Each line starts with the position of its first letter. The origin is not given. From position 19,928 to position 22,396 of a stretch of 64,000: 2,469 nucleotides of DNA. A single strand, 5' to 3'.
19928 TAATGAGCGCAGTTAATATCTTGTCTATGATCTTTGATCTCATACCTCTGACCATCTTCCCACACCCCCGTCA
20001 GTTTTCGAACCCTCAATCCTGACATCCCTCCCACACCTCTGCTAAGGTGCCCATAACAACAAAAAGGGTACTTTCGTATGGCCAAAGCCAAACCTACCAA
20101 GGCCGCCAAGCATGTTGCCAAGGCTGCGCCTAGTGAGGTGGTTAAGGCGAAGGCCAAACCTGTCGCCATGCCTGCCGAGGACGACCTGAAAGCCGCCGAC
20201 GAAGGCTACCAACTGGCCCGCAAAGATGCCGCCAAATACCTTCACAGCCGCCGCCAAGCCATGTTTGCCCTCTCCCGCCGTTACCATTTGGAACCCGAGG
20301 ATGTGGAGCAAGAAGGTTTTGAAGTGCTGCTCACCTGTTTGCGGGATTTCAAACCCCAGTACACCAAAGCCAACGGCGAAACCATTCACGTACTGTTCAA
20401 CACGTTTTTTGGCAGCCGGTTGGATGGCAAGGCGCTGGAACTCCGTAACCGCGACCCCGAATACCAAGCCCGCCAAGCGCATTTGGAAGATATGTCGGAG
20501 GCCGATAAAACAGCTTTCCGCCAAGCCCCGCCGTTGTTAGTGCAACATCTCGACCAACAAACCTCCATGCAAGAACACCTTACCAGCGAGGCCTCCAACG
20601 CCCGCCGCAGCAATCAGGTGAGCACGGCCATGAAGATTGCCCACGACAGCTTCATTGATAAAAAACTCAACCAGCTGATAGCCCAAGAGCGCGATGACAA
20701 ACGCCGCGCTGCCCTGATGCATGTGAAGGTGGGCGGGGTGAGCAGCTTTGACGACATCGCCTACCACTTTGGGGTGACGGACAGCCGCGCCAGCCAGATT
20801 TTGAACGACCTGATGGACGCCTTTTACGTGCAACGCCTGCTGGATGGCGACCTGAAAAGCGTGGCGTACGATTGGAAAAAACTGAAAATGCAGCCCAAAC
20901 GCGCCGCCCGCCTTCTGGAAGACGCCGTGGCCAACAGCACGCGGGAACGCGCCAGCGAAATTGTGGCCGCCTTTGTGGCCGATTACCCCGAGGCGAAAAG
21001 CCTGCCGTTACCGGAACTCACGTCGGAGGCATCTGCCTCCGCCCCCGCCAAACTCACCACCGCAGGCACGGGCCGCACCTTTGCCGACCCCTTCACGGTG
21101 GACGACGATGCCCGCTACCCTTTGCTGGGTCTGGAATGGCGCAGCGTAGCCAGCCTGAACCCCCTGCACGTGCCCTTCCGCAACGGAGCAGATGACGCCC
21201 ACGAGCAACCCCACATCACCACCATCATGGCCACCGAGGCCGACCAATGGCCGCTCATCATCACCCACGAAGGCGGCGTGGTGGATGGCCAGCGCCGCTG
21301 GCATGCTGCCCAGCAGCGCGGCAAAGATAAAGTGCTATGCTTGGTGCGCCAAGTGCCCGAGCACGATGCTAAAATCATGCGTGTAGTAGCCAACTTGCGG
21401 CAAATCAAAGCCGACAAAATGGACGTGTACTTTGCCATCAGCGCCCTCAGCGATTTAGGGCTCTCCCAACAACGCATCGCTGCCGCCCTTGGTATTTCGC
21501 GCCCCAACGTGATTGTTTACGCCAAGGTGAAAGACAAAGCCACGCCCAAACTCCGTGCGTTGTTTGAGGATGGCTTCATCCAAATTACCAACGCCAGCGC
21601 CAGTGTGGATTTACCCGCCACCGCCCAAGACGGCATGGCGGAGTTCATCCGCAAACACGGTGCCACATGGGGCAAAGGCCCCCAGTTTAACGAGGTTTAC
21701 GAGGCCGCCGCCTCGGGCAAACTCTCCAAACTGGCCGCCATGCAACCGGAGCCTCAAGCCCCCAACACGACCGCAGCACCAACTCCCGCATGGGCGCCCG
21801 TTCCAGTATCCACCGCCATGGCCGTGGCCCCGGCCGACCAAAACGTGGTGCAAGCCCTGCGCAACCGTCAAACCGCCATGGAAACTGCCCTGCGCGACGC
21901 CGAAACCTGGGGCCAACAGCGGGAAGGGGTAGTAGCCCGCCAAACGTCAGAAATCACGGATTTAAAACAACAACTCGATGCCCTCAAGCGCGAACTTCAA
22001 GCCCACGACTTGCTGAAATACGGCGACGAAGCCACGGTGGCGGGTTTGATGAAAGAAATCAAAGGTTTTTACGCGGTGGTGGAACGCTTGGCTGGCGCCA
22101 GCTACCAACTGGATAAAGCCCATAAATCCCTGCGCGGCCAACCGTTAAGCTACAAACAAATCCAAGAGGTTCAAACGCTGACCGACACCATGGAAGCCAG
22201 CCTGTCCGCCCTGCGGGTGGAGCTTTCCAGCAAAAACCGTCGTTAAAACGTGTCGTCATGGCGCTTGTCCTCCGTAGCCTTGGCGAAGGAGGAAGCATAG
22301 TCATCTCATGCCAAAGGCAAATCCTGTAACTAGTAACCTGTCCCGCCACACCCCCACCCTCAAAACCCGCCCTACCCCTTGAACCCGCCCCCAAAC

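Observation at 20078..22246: Sigma-70-like / ParB-nuclease-like fusion protein with histone-H1-like tail embedded in the T4SS operon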

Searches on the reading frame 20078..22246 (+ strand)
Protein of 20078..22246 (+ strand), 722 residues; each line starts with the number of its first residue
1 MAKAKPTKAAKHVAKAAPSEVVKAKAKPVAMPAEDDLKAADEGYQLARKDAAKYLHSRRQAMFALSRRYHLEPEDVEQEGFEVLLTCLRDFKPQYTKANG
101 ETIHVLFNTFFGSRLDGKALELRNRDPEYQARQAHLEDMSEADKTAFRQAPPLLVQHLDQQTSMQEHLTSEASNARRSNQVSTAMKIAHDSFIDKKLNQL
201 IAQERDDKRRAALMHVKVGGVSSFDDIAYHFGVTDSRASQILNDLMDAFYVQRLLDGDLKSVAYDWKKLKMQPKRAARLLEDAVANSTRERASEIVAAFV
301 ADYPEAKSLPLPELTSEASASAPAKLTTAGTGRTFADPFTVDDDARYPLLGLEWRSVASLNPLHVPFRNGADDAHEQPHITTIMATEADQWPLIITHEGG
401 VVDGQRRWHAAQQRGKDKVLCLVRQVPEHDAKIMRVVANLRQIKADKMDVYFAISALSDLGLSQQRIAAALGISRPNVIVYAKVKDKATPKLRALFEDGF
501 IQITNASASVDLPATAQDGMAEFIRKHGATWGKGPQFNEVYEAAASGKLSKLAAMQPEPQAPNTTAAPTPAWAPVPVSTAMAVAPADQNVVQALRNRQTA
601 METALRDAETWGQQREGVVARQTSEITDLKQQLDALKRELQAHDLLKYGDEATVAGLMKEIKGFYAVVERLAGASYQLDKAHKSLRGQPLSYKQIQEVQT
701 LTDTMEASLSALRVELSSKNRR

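Call 3: search_protein_families(library=pfam, proteins=[window:20078-22246:+], max_evalue=10)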
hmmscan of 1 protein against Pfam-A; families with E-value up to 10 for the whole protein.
window:20078-22246:+ (722 aa): 18 families
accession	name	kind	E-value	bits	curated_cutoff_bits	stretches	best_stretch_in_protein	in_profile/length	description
PF02195.25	ParB_N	-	0.00018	21.9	26.3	1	400-440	54-94/95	ParB N-terminal domain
PF12802.13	MarR_2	-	0.0002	21.9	27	2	222-253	21-52/61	MarR family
PF13744.12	HTH_37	-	0.00022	21.4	27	1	226-256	36-66/80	Helix-turn-helix domain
PF13613.12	HTH_Tnp_4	-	0.00036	20.5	27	1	223-251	21-49/53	Helix-turn-helix of DDE superfamily endonuclease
PF13545.12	HTH_Crp_2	-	0.0017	18.7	27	1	459-478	20-39/70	Crp-like helix-turn-helix domain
PF20432.4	Xre-like-HTH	-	0.0046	17.7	25.8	1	454-476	15-38/63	Antitoxin Xre-like helix-turn-helix domain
PF13384.12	HTH_23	-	0.0073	16.5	24.6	1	457-476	14-32/50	Homeodomain-like domain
PF01486.22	K-box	-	0.014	15.9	30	1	668-713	15-60/93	K-box region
PF04545.22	Sigma70_r4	-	0.029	14.3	24.1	1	461-476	20-35/50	Sigma-70, region 4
PF01022.26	HTH_5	-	0.034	14.5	22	1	222-251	16-45/47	Bacterial regulatory protein, arsR family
PF09339.16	HTH_IclR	-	0.055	13.7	22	0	223-253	20-50/52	IclR helix-turn-helix domain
PF24034.1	DUF7343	-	0.094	13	27.6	1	210-248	7-45/62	Domain of unknown function (DUF7343)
PF08281.18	Sigma70_r4_2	-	0.12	12.5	25.7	1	460-478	25-43/54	Sigma-70, region 4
PF00730.31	HhH-GPD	-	0.14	12.9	26.2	1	234-445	10-91/108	HhH-GPD superfamily base excision DNA repair protein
PF13412.12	HTH_24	-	0.17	12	21.9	1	461-481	17-37/48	Winged helix-turn-helix DNA-binding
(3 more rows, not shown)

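Call 4: search_protein_families(library=ncbifam, proteins=[window:20078-22246:+], max_evalue=10)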
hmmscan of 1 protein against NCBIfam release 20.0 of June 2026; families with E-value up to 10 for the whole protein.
window:20078-22246:+ (722 aa): 6 families
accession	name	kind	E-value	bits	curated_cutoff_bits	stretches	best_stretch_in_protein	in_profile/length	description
TIGR02937.1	sigma70-ECF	superfamily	8.2e-08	32.1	42.9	2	46-246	13-158/165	sigma-70 family RNA polymerase sigma factor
TIGR00180.1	parB_part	domain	9.2e-07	28.8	58.45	1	400-478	58-137/186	ParB/RepB/Spo0J family partition protein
TIGR04285.1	nucleoid_noc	exception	0.0003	20.2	315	1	401-475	53-128/255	nucleoid occlusion protein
TIGR02607.1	antidote_HigA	equivalog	0.033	14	47.7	1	456-478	15-37/81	HigA family addiction module antitoxin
NF009175.0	PRK12523.1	equivalog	0.035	14.1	271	1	189-251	109-165/172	RNA polymerase sigma factor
NF033788.1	HTH_metalloreg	subfamily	0.044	13.6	55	1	206-253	10-57/77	metalloregulator ArsR/SmtB family transcription factor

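Call 8: find_homologous_proteins(query=window:20078-22246:+)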
Query window:20078-22246:+ (722 aa): 140 proteins with E <= 0.001 among 8000 candidates; the best 120 are listed.
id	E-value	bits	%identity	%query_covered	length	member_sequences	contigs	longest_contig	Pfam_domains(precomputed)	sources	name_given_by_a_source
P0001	0.0e+0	1590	100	100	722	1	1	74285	-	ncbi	ncbi:MAG: ParB N-terminal domain-containing protein [Alphaproteobacteria bacterium]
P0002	0.0e+0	1160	76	96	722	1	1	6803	-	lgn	-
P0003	0.0e+0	1078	71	94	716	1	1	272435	-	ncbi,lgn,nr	ncbi:MAG: hypothetical protein H6922_05740 [Pseudomonadaceae bacterium]|nr:hypothetical protein [Pse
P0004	0.0e+0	1077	71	96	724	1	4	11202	-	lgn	-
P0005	0.0e+0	1066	70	95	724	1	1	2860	-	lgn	-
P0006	0.0e+0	1066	70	95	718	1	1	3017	-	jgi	jgi:ParB-like chromosome segregation protein Spo0J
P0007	0.0e+0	1064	69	99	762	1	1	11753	-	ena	-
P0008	0.0e+0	1054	70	95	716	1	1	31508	-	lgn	-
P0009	0.0e+0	1047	67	95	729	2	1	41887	-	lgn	-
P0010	0.0e+0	1011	64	100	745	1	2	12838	-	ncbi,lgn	-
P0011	9.4e-273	925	60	96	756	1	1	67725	-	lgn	-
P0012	4.6e-241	820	55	99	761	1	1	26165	-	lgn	-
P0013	9.6e-240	816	55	99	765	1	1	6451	-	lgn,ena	-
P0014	3.2e-239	814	54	99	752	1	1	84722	-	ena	-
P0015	7.0e-239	813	56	98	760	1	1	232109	-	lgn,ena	-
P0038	4.6e-229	780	53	95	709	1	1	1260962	PF12802.14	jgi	jgi:ParB-like chromosome segregation protein Spo0J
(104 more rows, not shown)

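Call 9: search_dna_similar(query=window:20078-22246:+, collection=plasmids, mode=protein, max_rows=30)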
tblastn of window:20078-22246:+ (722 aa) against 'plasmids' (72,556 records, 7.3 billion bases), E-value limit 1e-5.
No match.

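Call 11: find_encoding_contigs(protein=P0038, flank=10000, max_places=2)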
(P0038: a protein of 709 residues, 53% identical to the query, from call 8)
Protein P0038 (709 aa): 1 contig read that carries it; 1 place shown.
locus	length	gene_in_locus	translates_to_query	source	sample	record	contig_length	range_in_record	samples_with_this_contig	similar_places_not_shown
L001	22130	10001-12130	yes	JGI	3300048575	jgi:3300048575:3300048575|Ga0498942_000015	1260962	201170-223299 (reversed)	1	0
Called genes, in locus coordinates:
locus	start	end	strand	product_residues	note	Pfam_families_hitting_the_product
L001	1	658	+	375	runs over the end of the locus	PF07963:N_methyl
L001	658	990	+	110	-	PF06750:A24_N_bact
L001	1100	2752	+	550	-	-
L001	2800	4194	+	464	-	-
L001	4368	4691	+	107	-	-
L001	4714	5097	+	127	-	-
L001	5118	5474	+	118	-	-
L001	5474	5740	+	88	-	-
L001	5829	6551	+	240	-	-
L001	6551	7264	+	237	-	-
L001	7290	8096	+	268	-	PF01464:SLT (faint)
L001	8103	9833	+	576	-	PF00580:UvrD-helicase, PF13245:AAA_19 (weak), PF13361:UvrD_C (faint)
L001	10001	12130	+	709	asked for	PF12802:MarR_2 (faint)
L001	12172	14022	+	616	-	-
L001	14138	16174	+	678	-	-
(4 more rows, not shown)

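Call 13: search_solved_structures(query=A1, max_evalue=1, show_alignments=3)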
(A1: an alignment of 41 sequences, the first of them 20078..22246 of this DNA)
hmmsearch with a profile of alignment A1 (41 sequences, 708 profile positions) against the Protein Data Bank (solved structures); distinct sequences matched with E-value up to 1: 14.
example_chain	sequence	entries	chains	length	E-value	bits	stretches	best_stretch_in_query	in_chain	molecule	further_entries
1vz0_A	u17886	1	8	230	8.1e-06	27.9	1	367-471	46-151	Chromosome-partitioning protein Spo0J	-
6sdk_A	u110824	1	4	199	2.3e-05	26.4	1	344-472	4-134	Stage 0 sporulation protein J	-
7bnk_A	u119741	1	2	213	0.00054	21.9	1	365-471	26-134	ParB family protein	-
7bnr_A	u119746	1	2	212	0.00063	21.6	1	366-471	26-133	ParB family protein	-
7o0n_A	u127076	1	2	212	0.00076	21.4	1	365-471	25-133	ParB family protein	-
6t1f_A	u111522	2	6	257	0.004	19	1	390-471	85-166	Chromosome-partitioning protein ParB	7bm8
8csh_D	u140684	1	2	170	0.012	17.4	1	543-647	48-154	Par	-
6ft5_A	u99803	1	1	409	0.015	17.1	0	582-647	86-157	alphaRep A3_A3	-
11ce_A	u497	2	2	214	0.16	13.7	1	536-670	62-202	The protease-Zn (II) complex of Zn5 | Zn5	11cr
6gx7_E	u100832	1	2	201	0.2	13.4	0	583-662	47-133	iiiA5 ALPHAREP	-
8hno_A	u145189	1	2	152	0.32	12.7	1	447-473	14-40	Archaeal transcription regulator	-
8hnp_A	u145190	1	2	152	0.33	12.6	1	447-473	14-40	Archaeal transcription regulator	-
3ltj_A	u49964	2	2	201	0.72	11.5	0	582-648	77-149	AlphaRep-4 | bA3-2: binder of A3 protein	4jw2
3ltm_A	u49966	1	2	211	0.96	11.1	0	582-647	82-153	Alpha-Rep4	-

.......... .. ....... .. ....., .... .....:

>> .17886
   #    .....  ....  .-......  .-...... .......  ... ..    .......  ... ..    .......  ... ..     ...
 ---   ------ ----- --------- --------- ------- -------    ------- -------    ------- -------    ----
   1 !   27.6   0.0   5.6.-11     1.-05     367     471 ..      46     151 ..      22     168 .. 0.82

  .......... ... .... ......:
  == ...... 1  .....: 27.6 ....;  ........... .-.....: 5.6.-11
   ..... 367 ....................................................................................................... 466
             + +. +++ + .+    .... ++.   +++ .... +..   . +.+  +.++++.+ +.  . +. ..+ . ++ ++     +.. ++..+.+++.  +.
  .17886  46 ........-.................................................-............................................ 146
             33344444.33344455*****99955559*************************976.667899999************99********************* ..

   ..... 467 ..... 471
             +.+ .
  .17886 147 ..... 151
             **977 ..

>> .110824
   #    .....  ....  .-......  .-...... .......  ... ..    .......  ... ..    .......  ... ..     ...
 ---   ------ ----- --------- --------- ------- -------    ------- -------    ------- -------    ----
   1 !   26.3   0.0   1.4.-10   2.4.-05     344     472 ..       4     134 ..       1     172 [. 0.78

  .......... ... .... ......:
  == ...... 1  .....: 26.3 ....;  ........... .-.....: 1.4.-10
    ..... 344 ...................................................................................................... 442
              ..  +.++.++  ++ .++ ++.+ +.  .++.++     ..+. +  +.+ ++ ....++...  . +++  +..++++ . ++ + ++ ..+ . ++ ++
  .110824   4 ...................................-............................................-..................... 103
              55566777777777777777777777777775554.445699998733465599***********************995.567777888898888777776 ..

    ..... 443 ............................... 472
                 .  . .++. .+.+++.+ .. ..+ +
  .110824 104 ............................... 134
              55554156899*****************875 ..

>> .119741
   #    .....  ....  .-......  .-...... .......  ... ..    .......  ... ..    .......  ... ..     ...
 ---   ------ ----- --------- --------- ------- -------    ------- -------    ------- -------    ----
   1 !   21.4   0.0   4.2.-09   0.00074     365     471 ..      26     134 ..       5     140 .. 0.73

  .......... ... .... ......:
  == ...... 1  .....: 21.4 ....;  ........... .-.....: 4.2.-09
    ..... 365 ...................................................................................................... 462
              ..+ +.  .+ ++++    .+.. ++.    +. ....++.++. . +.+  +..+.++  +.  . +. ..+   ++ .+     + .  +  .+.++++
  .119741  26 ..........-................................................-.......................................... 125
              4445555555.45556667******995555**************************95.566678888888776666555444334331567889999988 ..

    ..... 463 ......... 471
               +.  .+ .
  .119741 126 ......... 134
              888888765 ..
